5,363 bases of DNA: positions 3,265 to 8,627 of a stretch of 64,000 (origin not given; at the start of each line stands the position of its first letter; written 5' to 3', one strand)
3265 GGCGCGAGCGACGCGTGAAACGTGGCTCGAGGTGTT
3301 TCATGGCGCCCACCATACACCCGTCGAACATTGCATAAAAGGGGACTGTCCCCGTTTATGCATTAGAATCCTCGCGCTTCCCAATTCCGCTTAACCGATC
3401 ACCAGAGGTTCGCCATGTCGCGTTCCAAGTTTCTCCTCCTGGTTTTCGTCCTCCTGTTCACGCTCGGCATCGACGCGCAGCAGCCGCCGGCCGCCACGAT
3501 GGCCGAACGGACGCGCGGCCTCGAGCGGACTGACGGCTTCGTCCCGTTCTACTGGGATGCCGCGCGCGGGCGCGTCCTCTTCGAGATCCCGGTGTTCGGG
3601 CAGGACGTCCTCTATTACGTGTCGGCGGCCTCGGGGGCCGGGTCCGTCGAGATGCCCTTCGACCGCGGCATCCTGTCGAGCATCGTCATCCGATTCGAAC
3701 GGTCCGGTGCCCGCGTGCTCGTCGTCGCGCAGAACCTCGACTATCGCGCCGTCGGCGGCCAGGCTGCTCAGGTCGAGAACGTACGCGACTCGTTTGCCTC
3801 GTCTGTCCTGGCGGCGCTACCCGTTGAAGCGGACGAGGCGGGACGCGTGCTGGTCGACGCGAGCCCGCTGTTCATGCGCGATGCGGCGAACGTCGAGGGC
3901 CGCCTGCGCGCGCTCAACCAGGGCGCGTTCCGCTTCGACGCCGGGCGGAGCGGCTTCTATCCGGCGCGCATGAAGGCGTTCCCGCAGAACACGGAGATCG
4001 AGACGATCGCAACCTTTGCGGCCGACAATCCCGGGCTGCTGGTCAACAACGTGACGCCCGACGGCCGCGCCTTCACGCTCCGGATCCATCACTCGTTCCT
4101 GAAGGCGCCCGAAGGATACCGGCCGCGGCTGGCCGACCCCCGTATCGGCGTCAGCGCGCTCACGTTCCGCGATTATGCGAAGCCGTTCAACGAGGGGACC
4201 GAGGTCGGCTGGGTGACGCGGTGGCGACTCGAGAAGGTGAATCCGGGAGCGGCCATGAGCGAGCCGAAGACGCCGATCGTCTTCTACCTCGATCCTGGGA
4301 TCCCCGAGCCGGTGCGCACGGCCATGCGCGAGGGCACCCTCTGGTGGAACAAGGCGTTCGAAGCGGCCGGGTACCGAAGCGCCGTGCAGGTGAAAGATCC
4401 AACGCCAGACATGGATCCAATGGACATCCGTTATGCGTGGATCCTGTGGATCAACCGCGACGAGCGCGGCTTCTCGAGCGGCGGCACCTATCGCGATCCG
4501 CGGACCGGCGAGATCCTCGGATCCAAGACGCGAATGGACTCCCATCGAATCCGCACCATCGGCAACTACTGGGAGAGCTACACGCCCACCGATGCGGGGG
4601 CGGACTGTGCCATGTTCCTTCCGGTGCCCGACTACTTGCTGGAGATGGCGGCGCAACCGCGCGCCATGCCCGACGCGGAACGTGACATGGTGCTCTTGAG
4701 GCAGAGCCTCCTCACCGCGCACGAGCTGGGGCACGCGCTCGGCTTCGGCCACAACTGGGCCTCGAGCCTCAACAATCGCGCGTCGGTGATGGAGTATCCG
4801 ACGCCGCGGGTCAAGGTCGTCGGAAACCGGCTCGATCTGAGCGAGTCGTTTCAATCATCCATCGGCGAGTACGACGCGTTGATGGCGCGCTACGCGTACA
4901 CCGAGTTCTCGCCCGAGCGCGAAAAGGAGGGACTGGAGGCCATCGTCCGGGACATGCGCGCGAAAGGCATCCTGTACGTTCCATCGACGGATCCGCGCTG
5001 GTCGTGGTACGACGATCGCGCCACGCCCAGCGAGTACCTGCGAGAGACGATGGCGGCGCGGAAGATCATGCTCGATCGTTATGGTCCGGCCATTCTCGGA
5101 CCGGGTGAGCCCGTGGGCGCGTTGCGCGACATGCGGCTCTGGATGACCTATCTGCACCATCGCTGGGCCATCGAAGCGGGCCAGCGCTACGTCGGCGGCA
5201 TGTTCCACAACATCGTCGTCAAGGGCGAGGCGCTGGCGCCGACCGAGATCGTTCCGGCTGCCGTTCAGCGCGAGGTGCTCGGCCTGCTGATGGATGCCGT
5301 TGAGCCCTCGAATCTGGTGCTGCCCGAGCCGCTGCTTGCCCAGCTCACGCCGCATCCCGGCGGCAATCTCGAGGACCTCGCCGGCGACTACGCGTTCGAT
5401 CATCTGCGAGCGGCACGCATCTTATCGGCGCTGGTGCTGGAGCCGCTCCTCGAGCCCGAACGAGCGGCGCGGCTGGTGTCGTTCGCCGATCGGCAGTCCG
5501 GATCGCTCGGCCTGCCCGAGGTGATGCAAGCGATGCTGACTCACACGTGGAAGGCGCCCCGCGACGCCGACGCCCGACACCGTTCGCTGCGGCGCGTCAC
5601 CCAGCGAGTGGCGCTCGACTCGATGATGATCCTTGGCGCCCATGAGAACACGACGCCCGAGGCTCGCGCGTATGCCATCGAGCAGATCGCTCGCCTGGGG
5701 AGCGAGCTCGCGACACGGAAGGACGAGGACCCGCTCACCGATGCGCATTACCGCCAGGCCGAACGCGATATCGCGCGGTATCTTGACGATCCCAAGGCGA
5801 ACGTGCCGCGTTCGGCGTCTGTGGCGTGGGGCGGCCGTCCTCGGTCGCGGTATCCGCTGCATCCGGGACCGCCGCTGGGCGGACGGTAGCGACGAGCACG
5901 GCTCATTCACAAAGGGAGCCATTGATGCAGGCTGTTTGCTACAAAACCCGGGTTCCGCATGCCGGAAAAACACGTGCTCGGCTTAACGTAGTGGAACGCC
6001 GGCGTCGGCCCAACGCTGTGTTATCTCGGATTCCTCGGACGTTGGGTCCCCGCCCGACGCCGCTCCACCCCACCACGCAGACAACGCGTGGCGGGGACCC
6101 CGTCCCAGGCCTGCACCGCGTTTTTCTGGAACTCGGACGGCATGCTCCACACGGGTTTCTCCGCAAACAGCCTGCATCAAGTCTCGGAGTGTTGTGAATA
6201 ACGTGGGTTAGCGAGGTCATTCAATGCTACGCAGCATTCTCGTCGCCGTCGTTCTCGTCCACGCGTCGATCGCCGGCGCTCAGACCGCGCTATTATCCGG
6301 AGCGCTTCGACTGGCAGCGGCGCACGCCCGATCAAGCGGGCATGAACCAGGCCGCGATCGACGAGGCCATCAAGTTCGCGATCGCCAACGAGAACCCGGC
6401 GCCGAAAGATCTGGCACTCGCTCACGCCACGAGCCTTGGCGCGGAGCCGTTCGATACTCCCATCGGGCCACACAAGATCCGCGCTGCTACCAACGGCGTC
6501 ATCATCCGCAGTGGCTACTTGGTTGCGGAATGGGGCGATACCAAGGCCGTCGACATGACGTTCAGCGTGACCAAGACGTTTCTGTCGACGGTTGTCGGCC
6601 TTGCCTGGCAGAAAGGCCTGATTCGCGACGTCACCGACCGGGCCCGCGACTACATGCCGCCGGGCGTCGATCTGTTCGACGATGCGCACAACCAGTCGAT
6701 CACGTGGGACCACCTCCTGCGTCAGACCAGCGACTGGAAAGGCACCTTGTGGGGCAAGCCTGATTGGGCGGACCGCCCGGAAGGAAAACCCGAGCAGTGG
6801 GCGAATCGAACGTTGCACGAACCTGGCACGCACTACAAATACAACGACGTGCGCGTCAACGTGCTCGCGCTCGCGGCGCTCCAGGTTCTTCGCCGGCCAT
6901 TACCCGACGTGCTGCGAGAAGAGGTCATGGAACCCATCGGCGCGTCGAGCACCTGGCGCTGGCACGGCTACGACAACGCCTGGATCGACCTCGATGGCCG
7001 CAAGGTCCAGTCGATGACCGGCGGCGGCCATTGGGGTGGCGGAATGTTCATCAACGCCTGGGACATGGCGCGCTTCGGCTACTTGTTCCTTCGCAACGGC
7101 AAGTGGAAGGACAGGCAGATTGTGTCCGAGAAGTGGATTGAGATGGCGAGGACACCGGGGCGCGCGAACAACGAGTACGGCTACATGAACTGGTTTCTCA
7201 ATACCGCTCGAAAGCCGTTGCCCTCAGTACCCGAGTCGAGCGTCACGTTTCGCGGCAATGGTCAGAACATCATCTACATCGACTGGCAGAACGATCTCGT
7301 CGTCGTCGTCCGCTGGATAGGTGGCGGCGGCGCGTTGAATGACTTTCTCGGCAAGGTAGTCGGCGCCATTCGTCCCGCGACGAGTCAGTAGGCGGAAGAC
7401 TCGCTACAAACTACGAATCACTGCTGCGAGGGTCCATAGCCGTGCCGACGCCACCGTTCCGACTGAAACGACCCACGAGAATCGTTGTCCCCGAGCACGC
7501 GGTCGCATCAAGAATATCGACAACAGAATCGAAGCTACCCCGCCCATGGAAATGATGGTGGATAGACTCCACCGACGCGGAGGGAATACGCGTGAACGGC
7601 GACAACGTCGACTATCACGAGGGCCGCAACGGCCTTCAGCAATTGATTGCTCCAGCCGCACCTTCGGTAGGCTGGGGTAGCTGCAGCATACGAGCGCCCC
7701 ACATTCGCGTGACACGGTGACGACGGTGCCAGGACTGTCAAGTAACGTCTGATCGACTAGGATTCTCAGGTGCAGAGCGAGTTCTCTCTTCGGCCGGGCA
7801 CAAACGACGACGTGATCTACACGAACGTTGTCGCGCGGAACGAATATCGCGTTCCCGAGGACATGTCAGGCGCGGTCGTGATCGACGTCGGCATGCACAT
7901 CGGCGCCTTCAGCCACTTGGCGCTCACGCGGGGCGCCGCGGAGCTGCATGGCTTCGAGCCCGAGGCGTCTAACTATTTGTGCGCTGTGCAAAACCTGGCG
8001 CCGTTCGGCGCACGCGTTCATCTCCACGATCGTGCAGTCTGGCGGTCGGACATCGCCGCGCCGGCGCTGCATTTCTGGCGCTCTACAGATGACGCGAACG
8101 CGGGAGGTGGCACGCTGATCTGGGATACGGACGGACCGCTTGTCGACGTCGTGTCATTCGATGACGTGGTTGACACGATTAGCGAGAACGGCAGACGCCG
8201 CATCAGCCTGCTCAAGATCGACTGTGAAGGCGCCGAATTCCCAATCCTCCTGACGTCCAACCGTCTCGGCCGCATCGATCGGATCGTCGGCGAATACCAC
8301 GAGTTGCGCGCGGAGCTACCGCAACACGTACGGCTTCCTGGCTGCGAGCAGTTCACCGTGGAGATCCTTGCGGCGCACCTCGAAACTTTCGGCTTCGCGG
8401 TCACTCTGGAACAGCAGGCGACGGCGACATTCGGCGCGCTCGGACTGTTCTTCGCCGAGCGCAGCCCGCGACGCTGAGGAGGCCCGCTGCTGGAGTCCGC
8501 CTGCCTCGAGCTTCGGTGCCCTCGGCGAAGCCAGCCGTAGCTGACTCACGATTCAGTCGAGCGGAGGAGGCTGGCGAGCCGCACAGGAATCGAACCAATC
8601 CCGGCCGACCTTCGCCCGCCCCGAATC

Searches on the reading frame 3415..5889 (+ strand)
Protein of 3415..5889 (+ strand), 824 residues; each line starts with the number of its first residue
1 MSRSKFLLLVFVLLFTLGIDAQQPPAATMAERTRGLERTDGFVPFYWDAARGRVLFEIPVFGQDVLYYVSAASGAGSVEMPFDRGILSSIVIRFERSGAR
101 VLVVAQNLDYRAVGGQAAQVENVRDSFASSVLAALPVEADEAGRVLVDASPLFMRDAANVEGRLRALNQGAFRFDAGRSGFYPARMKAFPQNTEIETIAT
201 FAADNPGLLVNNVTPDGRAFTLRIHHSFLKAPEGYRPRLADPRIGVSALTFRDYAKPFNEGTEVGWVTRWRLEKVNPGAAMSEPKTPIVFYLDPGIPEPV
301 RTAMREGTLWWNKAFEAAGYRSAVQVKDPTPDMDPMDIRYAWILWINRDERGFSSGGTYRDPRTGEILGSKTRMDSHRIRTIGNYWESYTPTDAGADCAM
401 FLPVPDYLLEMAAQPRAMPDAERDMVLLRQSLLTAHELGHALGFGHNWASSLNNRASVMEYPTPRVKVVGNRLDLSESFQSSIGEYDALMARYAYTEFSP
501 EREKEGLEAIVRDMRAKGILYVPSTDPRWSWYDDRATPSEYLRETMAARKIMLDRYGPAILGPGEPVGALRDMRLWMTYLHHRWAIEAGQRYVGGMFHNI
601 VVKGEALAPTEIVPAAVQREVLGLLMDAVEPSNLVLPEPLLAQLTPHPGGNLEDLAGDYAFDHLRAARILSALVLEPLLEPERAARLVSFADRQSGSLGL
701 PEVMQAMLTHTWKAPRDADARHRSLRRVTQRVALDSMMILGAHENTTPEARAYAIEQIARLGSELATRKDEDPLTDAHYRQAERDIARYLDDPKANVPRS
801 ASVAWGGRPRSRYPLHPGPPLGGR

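Call 38: search_protein_families(library=pfam, proteins=[window:3415-5889:+], max_evalue=0.001)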
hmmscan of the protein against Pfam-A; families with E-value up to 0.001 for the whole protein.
window:3415-5889:+ (824 aa): 2 families
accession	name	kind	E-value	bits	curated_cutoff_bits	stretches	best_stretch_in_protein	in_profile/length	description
PF16313.11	DUF4953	-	4.6e-36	125.1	24.2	1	431-715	14-313/316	Met-zincin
PF17148.9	DUF5117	-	3.4e-32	112.2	27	1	89-274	6-188/189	Domain of unknown function (DUF5117)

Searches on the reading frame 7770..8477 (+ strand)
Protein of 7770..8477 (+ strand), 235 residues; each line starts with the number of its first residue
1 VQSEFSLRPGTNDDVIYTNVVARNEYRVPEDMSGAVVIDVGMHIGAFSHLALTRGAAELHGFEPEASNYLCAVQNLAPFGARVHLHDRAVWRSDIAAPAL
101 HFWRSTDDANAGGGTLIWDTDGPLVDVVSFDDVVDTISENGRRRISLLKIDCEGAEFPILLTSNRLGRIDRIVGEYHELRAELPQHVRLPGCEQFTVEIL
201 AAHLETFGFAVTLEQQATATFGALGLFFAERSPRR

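Call 38: search_protein_families(library=pfam, proteins=[window:7770-8477:+], max_evalue=0.001)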
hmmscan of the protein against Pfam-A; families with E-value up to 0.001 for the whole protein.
window:7770-8477:+ (235 aa): 1 family
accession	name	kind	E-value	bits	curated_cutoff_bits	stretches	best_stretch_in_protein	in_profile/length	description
PF05050.19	Methyltransf_21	-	1.4e-09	38.8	22.7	1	39-180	1-152/173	Methyltransferase FkbM domain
